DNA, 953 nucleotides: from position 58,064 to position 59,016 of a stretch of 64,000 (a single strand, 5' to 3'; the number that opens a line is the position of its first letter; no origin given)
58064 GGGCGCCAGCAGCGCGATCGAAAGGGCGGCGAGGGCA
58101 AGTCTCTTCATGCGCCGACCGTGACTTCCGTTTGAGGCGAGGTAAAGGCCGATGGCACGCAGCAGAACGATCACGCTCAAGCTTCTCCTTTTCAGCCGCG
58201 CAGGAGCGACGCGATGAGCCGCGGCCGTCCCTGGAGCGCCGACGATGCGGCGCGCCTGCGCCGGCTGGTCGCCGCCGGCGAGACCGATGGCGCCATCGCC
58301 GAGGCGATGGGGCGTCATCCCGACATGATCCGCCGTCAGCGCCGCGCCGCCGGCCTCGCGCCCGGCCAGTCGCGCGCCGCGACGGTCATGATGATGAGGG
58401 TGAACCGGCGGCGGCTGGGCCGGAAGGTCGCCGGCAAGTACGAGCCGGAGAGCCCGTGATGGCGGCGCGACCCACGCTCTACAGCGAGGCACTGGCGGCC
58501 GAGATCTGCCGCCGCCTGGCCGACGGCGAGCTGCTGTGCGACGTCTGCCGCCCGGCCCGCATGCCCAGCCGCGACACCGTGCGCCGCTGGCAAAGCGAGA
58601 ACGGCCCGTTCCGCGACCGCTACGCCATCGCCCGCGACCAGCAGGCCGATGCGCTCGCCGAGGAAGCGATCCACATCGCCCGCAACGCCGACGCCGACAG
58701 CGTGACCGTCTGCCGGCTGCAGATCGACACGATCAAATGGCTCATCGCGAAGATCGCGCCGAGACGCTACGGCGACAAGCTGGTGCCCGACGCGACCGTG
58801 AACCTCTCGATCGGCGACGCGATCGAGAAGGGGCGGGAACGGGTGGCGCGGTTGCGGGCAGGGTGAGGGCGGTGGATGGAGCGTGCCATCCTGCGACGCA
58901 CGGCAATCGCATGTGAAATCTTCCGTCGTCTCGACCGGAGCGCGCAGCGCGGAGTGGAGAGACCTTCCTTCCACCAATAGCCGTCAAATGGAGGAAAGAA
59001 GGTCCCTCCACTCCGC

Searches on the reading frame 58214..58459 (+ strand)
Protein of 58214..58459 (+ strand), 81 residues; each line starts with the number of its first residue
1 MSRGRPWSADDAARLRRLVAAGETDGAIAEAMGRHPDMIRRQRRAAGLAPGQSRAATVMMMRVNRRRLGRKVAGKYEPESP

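Call 3: search_protein_families(library=pfam, proteins=[window:58214-58459:+], max_evalue=0.01)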
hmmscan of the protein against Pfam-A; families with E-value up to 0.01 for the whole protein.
window:58214-58459:+ (81 aa): 0 families

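Call 6: search_protein_families(library=ncbifam, proteins=[window:58214-58459:+], max_evalue=0.01)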
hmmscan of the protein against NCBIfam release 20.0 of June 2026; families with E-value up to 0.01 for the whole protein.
window:58214-58459:+ (81 aa): 0 families

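Call 7: search_protein_families(library=phrogs, proteins=[window:58214-58459:+], max_evalue=0.01)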
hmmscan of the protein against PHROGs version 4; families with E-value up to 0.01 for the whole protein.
window:58214-58459:+ (81 aa): 3 families
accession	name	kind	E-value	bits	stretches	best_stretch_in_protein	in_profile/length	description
phrog_323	-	transcription regulation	0.00037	21.1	1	3-44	145-186/319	transcriptional regulator, D5-like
phrog_664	-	DNA, RNA and nucleotide metabolism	0.0031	18.4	1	8-58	86-136/210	DNA binding protein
phrog_2511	-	DNA, RNA and nucleotide metabolism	0.0082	17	1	3-35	35-67/100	HTH DNA binding protein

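Call 69: search_protein_families(library=padloc, proteins=[window:58214-58459:+], max_evalue=0.01)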
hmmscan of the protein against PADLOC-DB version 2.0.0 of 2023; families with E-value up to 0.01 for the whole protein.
window:58214-58459:+ (81 aa): 0 families

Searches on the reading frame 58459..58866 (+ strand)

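Call 3: search_protein_families(library=pfam, proteins=[window:58459-58866:+], max_evalue=0.01)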
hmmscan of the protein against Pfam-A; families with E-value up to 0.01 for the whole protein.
window:58459-58866:+ (135 aa): 1 family
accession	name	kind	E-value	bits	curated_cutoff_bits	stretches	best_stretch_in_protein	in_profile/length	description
PF20901.3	Sf6_terminase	-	1.7e-34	118.5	27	1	8-108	1-103/106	Bacteriophage Sf6, terminase small subunit-like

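Call 6: search_protein_families(library=ncbifam, proteins=[window:58459-58866:+], max_evalue=0.01)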
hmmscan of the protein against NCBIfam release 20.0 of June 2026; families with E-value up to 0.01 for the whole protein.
window:58459-58866:+ (135 aa): 0 families

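Call 7: search_protein_families(library=phrogs, proteins=[window:58459-58866:+], max_evalue=0.01)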
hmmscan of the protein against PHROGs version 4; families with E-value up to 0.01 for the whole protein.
window:58459-58866:+ (135 aa): 2 families
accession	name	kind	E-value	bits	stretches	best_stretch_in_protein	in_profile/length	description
phrog_1482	-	head and packaging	4e-35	121.6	1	2-125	9-134/147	terminase small subunit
phrog_4044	-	head and packaging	0.00024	21.7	1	26-97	42-104/180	terminase small subunit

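Call 69: search_protein_families(library=padloc, proteins=[window:58459-58866:+], max_evalue=0.01)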
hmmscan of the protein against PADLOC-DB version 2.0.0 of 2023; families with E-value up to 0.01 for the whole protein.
window:58459-58866:+ (135 aa): 1 family
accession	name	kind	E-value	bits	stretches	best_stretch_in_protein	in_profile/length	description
PDLC03475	REase_II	-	0.0061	13.7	1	50-92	206-248/336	Type II restriction enzyme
